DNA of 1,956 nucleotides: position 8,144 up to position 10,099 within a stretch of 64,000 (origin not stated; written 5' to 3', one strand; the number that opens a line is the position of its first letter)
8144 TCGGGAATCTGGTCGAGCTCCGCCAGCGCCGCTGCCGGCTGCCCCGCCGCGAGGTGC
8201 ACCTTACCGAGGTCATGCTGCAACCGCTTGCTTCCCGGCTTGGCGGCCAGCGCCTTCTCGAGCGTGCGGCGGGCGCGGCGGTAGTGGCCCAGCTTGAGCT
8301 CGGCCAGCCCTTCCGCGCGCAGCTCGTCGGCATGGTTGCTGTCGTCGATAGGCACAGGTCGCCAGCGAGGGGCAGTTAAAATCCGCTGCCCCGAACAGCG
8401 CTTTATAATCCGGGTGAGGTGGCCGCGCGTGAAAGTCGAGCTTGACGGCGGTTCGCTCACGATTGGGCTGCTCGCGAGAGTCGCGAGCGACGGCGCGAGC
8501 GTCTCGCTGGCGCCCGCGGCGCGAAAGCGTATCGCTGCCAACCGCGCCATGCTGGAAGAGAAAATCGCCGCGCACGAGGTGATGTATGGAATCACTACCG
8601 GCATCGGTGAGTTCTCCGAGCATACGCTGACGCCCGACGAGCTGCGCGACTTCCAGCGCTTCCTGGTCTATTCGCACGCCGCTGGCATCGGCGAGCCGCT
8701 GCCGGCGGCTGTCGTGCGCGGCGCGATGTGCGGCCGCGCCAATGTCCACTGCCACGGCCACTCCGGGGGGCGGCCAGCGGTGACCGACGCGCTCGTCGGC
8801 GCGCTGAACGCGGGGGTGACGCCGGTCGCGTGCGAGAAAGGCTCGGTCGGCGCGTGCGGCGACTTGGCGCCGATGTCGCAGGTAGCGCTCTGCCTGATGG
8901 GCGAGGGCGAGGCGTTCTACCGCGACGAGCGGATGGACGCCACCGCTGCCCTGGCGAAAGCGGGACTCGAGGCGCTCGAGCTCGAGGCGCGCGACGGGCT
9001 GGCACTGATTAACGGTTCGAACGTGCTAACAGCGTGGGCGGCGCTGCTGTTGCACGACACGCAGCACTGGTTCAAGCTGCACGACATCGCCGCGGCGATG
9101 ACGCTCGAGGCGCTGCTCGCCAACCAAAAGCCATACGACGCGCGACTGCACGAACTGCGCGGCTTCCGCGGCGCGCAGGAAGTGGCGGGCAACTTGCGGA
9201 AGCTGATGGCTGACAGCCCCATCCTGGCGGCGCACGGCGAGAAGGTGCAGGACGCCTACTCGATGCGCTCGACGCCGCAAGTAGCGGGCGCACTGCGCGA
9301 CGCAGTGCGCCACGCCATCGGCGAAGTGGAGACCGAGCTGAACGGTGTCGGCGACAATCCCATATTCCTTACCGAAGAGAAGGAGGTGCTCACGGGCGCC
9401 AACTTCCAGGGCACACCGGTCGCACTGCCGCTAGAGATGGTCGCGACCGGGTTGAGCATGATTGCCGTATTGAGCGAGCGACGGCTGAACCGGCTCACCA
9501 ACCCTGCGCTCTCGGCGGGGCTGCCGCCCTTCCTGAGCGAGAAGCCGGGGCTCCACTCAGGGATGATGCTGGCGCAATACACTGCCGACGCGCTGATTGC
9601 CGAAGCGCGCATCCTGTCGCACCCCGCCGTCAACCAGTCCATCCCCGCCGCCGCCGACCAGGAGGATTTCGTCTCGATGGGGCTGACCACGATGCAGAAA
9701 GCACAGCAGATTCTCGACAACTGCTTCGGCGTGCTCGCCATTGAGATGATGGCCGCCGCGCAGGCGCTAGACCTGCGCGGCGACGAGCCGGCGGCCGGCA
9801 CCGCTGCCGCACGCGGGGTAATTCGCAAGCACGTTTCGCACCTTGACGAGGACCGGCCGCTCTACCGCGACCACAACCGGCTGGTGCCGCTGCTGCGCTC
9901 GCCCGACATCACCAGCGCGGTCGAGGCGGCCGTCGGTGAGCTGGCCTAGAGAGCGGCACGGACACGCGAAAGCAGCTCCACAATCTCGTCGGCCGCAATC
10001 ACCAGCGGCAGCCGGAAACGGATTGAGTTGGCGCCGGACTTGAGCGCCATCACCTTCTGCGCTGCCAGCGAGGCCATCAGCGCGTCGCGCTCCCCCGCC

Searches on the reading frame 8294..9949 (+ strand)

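Call 77: search_protein_families(library=pfam, proteins=[window:8294-9949:+], max_evalue=0.001)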
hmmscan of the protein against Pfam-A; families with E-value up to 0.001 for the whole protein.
window:8294-9949:+ (551 aa): 1 family
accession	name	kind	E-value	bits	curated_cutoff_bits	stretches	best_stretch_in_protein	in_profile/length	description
PF00221.24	Lyase_aromatic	-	2.3e-163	544.6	27.3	1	55-511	1-465/466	Aromatic amino acid lyase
